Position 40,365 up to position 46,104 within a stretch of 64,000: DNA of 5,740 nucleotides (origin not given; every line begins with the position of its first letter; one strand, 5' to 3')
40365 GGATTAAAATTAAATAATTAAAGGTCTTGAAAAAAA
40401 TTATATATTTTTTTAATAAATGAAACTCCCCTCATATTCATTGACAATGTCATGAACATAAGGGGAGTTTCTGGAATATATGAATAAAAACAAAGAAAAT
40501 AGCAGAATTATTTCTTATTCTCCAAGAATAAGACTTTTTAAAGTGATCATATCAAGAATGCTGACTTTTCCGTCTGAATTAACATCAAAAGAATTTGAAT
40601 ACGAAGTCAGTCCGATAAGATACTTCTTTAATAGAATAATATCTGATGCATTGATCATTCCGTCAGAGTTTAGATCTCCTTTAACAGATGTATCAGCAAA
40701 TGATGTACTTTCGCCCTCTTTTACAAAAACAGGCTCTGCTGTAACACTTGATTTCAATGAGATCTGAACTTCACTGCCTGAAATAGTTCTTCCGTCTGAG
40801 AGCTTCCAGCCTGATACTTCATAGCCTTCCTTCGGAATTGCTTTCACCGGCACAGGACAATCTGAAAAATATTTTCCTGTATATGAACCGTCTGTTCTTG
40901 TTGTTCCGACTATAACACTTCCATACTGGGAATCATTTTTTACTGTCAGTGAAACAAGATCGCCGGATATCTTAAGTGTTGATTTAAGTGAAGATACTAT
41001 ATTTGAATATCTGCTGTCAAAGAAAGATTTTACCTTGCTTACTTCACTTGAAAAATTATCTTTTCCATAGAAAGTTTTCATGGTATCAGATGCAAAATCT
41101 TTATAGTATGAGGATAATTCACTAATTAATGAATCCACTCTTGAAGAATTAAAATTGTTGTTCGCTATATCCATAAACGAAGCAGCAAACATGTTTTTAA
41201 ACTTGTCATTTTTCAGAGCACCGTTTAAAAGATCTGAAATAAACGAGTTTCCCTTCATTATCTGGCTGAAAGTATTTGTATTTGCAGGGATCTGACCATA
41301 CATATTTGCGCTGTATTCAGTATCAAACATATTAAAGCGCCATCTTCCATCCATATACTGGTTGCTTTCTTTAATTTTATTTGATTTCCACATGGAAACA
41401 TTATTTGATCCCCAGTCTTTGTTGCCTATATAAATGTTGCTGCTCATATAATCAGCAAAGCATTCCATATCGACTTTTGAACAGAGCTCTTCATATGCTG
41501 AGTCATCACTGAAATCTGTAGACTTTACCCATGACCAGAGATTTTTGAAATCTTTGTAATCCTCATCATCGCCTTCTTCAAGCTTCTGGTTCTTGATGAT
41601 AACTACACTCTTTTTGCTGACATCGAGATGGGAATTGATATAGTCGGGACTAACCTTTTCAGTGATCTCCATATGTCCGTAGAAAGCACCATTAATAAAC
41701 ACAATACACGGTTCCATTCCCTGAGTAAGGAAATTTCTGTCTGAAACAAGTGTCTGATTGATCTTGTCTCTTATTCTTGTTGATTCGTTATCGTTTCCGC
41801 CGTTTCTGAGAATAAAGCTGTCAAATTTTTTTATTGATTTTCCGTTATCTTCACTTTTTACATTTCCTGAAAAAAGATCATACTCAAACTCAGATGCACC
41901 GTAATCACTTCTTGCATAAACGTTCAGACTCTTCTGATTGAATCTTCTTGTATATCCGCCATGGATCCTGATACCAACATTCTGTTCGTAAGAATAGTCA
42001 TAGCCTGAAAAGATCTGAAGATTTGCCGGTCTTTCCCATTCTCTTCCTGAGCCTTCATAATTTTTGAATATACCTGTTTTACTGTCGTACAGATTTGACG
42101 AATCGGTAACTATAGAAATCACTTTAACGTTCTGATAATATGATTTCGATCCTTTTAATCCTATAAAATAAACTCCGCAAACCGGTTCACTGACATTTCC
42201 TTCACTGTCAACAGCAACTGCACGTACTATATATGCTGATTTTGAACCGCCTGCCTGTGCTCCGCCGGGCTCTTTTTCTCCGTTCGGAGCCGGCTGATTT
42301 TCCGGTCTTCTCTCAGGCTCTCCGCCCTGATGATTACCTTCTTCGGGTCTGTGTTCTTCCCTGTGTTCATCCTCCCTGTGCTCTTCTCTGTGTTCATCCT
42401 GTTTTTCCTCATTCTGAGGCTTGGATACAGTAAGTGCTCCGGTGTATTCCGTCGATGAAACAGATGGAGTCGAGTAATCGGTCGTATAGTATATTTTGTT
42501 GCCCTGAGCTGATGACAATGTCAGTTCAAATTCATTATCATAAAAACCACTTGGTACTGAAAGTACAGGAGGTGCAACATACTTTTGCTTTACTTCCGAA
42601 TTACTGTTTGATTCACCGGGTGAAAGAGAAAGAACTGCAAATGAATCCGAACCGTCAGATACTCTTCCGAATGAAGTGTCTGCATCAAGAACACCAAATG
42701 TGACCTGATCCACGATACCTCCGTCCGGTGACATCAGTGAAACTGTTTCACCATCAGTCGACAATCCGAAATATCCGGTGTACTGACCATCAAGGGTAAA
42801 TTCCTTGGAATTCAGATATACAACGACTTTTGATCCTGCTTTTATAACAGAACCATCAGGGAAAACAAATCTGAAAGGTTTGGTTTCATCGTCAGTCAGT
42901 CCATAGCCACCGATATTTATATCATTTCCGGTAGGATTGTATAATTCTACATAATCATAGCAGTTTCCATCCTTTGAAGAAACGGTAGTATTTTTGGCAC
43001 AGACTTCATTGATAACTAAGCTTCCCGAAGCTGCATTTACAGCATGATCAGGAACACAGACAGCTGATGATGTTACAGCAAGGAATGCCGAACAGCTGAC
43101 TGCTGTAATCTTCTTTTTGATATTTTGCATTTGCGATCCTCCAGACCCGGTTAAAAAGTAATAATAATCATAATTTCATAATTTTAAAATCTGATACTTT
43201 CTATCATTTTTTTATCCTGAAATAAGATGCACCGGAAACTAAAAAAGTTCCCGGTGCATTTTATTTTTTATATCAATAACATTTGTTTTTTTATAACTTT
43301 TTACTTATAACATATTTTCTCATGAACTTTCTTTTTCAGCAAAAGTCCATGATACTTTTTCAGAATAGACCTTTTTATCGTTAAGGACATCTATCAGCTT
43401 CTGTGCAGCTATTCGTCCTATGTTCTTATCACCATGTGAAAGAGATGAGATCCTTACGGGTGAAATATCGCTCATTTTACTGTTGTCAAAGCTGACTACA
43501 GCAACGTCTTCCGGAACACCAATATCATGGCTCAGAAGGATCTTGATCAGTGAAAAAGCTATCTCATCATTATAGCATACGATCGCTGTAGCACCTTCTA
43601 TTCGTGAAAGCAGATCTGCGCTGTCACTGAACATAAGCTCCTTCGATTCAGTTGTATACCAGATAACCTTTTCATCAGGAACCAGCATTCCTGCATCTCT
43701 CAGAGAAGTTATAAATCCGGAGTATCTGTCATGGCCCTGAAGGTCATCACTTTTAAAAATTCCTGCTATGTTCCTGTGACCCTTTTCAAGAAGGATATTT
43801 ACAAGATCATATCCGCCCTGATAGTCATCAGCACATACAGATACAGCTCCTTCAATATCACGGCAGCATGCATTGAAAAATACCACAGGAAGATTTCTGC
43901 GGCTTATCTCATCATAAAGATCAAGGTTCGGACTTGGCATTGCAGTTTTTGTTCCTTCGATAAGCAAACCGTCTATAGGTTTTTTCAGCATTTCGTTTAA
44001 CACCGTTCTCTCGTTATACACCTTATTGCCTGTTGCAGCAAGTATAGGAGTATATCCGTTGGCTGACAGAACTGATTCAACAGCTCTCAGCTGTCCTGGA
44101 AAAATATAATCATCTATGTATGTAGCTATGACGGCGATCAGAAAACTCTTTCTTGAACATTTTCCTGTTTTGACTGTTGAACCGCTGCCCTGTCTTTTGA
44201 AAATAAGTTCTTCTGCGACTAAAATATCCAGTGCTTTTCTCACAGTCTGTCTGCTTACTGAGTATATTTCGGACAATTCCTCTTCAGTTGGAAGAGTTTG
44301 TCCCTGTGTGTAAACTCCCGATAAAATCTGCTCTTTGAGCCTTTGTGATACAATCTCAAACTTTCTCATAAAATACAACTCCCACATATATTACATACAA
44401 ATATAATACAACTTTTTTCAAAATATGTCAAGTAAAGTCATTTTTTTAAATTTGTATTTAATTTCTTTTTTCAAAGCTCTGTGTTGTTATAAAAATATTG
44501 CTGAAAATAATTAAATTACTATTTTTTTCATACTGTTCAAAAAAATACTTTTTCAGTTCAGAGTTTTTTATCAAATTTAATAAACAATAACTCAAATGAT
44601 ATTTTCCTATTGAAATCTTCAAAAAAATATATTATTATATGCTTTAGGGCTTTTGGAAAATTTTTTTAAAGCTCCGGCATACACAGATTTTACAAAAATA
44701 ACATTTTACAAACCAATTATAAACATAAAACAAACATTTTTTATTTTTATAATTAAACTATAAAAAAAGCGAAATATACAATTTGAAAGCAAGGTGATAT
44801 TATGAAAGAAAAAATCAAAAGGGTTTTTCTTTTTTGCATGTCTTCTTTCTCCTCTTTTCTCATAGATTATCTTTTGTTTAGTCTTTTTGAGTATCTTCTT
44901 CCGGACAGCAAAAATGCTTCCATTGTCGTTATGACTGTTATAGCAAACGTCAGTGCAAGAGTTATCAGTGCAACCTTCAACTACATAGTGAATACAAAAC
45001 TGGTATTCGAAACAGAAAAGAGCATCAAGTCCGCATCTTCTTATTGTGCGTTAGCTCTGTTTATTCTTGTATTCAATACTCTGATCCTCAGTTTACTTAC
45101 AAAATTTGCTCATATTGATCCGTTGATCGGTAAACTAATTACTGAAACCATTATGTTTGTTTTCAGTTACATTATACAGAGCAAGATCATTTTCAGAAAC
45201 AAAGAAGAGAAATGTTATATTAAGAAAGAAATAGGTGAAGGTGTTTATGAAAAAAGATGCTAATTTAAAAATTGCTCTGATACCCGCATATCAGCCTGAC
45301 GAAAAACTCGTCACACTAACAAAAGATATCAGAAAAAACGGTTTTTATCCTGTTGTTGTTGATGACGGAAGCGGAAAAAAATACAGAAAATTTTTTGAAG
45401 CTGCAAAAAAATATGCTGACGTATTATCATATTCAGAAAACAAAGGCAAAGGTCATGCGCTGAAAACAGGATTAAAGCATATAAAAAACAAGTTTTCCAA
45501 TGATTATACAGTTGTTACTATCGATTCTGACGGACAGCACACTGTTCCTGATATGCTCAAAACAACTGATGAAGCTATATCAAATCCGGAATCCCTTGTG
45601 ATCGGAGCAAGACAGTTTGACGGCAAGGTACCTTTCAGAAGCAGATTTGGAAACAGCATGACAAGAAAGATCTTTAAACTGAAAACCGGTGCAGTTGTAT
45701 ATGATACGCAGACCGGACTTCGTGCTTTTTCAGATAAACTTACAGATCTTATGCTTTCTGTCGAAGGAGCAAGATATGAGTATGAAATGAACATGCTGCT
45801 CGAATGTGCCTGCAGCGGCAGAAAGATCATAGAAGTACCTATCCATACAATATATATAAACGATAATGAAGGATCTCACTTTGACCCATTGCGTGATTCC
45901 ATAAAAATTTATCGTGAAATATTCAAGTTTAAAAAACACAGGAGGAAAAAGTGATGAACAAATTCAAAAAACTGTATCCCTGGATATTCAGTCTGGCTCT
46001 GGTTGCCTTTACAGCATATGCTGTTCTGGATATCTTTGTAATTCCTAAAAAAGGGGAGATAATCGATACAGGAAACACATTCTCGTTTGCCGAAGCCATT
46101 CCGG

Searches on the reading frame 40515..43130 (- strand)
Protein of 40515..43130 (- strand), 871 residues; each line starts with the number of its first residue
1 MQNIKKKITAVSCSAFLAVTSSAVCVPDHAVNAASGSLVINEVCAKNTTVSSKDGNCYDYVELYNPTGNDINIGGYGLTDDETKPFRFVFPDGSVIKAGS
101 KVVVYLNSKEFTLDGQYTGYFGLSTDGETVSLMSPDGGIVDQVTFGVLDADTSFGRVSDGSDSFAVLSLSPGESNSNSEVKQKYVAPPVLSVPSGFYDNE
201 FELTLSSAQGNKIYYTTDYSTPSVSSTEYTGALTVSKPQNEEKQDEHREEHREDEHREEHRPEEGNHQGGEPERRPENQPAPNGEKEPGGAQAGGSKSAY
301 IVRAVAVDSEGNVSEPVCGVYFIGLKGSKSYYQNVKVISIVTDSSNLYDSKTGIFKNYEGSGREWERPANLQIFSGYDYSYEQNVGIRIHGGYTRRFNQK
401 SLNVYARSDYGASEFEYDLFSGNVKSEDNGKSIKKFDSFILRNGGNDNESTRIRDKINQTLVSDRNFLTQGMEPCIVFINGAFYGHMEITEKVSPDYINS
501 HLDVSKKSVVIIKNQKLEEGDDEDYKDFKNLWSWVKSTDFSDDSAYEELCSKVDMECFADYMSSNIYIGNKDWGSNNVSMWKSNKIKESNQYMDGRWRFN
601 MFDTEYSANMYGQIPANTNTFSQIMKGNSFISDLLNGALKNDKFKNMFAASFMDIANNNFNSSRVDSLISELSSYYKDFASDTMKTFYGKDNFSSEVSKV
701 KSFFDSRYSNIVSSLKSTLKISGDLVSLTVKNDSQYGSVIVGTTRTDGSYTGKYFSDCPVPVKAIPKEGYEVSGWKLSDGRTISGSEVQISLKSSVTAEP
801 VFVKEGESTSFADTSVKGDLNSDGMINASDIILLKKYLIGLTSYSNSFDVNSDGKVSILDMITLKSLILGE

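Call 12: search_protein_families(library=pfam, proteins=[window:40515-43130:-], max_evalue=0.00001)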
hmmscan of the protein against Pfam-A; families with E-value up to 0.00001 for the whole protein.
window:40515-43130:- (871 aa): 5 families
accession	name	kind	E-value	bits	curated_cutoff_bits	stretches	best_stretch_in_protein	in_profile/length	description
PF08757.17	CotH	-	8.1e-30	104.9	23.8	1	387-709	1-320/322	CotH kinase protein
PF00932.25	LTD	-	4.1e-21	75.8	34.3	1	33-145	3-107/109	Lamin Tail Domain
PF00404.24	Dockerin_1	-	1.2e-11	45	22.9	1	817-868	1-56/57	Dockerin type I domain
PF13290.12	CHB_HEX_C_1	-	2.1e-09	37.6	22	1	193-237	2-47/67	Chitobiase/beta-hexosaminidase C-terminal domain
PF13287.12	Fn3_assoc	-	2.8e-09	37.4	23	1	203-315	1-53/59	Fn3 associated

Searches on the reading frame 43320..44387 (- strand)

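Call 71: search_protein_families(library=pfam, proteins=[window:43320-44387:-], max_evalue=0.0001)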
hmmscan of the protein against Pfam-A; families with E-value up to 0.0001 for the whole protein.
window:43320-44387:- (355 aa): 5 families
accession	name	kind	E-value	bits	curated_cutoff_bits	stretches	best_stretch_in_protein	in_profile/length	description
PF13377.12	Peripla_BP_3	-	1.2e-22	81.2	26.5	1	198-345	3-155/167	Periplasmic binding protein-like domain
PF00392.27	GntR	-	1.2e-19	70.1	27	1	13-72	5-64/64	Bacterial regulatory proteins, gntR family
PF00532.27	Peripla_BP_1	-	1.9e-11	44.4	22.2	1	100-338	20-264/281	Periplasmic binding proteins and sugar binding domain of LacI family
PF13407.12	Peripla_BP_4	-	1.5e-07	31.7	35.1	1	84-304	1-220/258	Periplasmic binding protein domain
PF14502.12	HTH_41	-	8e-05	22.4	25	0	29-67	3-42/48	Helix-turn-helix domain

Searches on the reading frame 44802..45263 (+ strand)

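Call 89: search_protein_families(library=pfam, proteins=[window:44802-45263:+], max_evalue=0.001)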
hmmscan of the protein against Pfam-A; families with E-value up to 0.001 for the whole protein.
window:44802-45263:+ (153 aa): 1 family
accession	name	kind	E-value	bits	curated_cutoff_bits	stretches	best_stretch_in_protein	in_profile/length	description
PF04138.20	GtrA_DPMS_TM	-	2.3e-15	57.3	26.1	1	11-131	2-117/117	GtrA/DPMS, transmembrane domain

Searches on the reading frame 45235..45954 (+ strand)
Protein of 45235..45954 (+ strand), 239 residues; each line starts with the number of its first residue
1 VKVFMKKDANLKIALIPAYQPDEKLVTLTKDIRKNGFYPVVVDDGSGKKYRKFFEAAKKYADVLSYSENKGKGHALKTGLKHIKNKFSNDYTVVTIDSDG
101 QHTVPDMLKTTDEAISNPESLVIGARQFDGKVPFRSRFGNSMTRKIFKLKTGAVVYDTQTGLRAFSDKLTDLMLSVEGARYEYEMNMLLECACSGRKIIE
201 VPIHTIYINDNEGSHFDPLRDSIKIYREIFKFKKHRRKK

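Call 89: search_protein_families(library=pfam, proteins=[window:45235-45954:+], max_evalue=0.001)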
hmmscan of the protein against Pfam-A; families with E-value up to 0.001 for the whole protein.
window:45235-45954:+ (239 aa): 1 family
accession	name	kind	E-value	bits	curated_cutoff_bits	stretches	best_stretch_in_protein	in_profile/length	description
PF00535.33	Glycos_transf_2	-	1.5e-09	38.5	23.3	1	15-148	3-137/168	Glycosyl transferase family 2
